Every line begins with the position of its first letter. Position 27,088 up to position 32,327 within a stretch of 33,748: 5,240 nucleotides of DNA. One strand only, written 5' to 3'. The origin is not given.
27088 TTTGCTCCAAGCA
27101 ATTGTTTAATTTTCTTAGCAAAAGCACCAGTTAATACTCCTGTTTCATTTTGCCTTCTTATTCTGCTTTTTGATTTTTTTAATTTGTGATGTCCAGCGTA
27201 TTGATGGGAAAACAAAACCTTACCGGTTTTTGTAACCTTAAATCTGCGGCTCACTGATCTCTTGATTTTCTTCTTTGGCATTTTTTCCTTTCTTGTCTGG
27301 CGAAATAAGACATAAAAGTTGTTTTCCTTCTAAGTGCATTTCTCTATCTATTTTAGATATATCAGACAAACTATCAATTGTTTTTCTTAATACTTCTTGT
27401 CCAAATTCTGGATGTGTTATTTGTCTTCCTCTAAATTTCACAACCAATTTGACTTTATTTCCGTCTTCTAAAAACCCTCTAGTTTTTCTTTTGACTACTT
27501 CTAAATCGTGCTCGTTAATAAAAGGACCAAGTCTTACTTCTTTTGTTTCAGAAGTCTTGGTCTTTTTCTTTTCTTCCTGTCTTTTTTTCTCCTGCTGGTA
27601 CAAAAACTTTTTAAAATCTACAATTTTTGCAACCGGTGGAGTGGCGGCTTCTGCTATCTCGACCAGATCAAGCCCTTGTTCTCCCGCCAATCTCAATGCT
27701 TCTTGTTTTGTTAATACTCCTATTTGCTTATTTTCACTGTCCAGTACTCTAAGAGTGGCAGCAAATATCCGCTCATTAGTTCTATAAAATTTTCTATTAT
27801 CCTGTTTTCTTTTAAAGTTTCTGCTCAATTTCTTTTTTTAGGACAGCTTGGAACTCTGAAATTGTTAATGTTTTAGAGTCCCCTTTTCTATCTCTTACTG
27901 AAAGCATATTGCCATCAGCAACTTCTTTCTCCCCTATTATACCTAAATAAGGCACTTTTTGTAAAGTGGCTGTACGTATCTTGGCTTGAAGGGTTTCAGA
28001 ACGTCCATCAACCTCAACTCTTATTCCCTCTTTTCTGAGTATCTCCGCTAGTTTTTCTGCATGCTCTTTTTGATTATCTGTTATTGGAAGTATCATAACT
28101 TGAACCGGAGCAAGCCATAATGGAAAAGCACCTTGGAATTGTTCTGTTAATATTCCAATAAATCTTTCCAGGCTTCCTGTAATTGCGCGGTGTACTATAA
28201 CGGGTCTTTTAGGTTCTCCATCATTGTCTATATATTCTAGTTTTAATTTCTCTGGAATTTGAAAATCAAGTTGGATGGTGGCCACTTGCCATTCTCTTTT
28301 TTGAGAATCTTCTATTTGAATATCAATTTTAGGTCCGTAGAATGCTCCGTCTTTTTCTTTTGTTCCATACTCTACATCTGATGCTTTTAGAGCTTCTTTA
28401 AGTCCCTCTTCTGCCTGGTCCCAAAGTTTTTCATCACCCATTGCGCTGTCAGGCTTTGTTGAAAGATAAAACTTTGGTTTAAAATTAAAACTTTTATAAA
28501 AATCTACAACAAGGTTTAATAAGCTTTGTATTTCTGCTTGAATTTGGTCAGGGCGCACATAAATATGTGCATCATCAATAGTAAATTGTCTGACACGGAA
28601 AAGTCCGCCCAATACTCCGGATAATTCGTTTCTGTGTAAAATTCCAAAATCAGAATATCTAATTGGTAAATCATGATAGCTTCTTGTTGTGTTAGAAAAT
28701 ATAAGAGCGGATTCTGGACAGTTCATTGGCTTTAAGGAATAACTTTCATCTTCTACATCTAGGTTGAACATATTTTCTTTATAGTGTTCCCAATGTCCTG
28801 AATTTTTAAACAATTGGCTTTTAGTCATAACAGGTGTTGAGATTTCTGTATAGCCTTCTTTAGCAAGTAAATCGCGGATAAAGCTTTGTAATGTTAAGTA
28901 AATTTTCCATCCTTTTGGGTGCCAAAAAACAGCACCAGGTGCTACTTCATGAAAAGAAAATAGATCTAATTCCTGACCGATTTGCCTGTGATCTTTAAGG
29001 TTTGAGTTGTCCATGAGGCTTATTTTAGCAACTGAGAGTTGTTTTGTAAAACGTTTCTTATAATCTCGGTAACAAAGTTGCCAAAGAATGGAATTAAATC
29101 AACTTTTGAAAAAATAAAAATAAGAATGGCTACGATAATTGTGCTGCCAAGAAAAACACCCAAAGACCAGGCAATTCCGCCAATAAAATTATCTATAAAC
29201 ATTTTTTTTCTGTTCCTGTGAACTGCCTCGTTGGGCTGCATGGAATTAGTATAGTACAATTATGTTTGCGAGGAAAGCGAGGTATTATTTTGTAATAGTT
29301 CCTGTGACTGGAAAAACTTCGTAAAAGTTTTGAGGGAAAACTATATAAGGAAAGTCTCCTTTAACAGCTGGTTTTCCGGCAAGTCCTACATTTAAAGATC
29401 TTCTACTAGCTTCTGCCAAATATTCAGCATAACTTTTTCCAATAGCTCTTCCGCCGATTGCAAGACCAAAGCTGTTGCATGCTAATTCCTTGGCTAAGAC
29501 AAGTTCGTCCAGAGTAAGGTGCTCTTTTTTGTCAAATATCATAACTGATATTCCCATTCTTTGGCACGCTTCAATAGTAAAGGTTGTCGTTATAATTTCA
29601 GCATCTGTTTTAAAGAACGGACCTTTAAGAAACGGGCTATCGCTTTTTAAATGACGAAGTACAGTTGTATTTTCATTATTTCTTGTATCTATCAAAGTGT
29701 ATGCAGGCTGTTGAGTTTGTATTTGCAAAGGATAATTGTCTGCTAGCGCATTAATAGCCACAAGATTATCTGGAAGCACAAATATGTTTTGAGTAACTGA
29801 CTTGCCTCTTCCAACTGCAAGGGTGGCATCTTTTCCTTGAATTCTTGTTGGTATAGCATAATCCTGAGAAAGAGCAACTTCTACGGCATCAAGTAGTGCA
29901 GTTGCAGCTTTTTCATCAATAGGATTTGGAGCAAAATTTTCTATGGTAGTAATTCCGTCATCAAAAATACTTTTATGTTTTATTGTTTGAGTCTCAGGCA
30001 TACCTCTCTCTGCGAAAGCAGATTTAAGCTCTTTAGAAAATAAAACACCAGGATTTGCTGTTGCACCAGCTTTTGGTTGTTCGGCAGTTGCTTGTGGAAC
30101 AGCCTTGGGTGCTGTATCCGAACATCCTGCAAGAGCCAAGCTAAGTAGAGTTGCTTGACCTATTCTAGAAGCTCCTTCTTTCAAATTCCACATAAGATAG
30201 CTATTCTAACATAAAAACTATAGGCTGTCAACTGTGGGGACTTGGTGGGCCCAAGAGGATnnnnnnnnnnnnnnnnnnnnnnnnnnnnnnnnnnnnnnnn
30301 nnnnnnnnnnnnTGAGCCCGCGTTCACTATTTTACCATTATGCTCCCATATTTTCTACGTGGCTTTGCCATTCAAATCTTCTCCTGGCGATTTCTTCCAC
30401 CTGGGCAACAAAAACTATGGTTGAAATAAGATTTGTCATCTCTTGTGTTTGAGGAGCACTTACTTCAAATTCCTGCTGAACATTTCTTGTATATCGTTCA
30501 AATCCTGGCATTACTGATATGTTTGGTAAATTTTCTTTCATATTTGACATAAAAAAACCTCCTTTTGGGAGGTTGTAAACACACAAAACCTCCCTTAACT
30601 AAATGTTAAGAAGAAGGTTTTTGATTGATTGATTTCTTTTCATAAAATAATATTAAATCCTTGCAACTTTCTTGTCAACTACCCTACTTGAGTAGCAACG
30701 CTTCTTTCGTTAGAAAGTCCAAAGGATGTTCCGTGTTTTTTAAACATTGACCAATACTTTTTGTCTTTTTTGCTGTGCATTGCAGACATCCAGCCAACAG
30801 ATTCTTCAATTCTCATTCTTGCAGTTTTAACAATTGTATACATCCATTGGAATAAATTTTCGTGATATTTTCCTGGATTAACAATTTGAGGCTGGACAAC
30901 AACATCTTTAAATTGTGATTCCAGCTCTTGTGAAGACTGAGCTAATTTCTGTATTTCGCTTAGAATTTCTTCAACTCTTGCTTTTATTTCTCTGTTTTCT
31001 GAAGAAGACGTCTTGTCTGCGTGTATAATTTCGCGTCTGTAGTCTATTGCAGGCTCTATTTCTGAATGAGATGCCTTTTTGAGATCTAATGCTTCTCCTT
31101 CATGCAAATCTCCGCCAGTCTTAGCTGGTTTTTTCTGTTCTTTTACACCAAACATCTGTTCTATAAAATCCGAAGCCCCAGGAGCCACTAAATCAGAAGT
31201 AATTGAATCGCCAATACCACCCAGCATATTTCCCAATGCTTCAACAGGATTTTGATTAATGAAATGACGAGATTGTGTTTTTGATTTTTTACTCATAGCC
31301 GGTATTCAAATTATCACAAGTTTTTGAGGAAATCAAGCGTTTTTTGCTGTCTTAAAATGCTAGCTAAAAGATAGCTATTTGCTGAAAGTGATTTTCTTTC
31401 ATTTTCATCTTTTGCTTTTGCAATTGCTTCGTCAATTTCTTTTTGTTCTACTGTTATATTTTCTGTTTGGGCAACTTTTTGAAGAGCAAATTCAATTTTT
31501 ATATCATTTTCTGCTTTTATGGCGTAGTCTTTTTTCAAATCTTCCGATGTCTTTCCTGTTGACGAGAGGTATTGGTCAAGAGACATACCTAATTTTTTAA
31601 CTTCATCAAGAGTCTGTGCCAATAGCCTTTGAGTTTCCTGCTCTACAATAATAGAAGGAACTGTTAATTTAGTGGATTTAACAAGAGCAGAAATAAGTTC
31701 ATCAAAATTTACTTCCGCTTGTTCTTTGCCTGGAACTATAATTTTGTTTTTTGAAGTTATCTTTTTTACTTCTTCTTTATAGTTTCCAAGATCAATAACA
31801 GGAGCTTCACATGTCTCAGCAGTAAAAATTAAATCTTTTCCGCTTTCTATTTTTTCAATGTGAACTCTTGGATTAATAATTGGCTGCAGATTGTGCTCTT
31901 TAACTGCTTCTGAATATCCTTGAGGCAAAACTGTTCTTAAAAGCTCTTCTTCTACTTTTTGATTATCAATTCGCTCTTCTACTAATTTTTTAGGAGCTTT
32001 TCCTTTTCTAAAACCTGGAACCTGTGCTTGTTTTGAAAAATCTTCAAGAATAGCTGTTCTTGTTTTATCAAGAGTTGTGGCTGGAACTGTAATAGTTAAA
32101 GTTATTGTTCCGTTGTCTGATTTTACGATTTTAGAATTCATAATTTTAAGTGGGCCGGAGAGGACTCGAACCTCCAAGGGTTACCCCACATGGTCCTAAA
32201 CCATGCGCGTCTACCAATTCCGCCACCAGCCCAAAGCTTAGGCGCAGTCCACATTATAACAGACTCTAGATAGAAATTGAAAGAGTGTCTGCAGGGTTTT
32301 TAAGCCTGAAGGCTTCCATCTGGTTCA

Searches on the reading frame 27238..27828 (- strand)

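Call 35: search_protein_families(library=pfam, proteins=[window:27238-27828:-], max_evalue=0.001)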
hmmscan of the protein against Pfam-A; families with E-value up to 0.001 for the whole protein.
window:27238-27828:- (196 aa): 2 families
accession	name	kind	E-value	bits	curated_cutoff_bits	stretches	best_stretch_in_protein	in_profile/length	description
PF00707.27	IF3_C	-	2.4e-27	95.2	34.8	1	94-177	2-85/86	Translation initiation factor IF-3, C-terminal domain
PF05198.21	IF3_N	-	2.5e-25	88.9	26.9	1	17-85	1-69/70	Translation initiation factor IF-3, N-terminal domain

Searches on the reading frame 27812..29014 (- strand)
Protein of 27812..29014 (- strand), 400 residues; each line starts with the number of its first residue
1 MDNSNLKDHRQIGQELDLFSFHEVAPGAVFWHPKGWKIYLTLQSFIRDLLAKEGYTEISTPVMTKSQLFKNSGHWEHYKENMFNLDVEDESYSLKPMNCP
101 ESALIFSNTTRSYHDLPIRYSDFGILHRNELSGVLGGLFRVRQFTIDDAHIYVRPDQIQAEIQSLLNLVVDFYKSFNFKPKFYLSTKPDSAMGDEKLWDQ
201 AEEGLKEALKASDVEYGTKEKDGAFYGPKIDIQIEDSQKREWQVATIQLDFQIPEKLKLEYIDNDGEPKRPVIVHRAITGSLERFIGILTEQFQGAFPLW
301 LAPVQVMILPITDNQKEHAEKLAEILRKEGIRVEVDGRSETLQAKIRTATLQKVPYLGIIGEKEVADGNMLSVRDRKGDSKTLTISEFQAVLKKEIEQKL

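Call 35: search_protein_families(library=pfam, proteins=[window:27812-29014:-], max_evalue=0.001)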
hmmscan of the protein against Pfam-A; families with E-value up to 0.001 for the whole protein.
window:27812-29014:- (400 aa): 2 families
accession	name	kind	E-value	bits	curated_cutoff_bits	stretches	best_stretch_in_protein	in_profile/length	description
PF00587.30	tRNA-synt_2b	-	5.4e-41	141.1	29.3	1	87-293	6-179/179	tRNA synthetase class II core domain (G, H, P, S and T)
PF03129.25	HGTP_anticodon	-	3.7e-21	75.5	21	1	305-394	1-93/94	Anticodon binding domain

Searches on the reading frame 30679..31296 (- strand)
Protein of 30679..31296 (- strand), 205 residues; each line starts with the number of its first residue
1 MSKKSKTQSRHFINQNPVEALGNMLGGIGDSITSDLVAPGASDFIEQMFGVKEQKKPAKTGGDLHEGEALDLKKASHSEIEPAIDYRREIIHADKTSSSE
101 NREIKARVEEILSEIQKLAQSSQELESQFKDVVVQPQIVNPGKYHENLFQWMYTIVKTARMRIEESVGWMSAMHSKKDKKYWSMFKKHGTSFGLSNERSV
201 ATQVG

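Call 35: search_protein_families(library=pfam, proteins=[window:30679-31296:-], max_evalue=0.001)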
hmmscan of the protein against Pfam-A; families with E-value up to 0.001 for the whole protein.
window:30679-31296:- (205 aa): 1 family
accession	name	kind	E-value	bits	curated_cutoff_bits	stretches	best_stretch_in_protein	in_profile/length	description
PF18904.5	DUF5660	-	2.5e-32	111.7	24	1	100-205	2-109/109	Domain of unknown function (DUF5660)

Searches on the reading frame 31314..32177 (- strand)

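Call 35: search_protein_families(library=pfam, proteins=[window:31314-32177:-], max_evalue=0.001)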
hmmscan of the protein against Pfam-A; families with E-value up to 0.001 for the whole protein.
window:31314-32177:- (287 aa): 4 families
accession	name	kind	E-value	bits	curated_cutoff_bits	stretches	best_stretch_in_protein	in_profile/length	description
PF05697.18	Trigger_N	-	6.7e-31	108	22.2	1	13-138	1-123/144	Bacterial trigger factor protein (TF)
PF05698.19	Trigger_C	-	6.8e-19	68.9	22.7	1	151-260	19-128/162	Bacterial trigger factor protein (TF) C-terminus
PF07996.16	T4SS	-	0.00085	20.2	24.7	0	126-254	3-132/197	Type IV secretion system proteins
PF21960.2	RCF1-5-like_lid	-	0.00091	19.6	27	0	232-263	3-34/43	RCF1/5-like, AAA+ ATPase lid domain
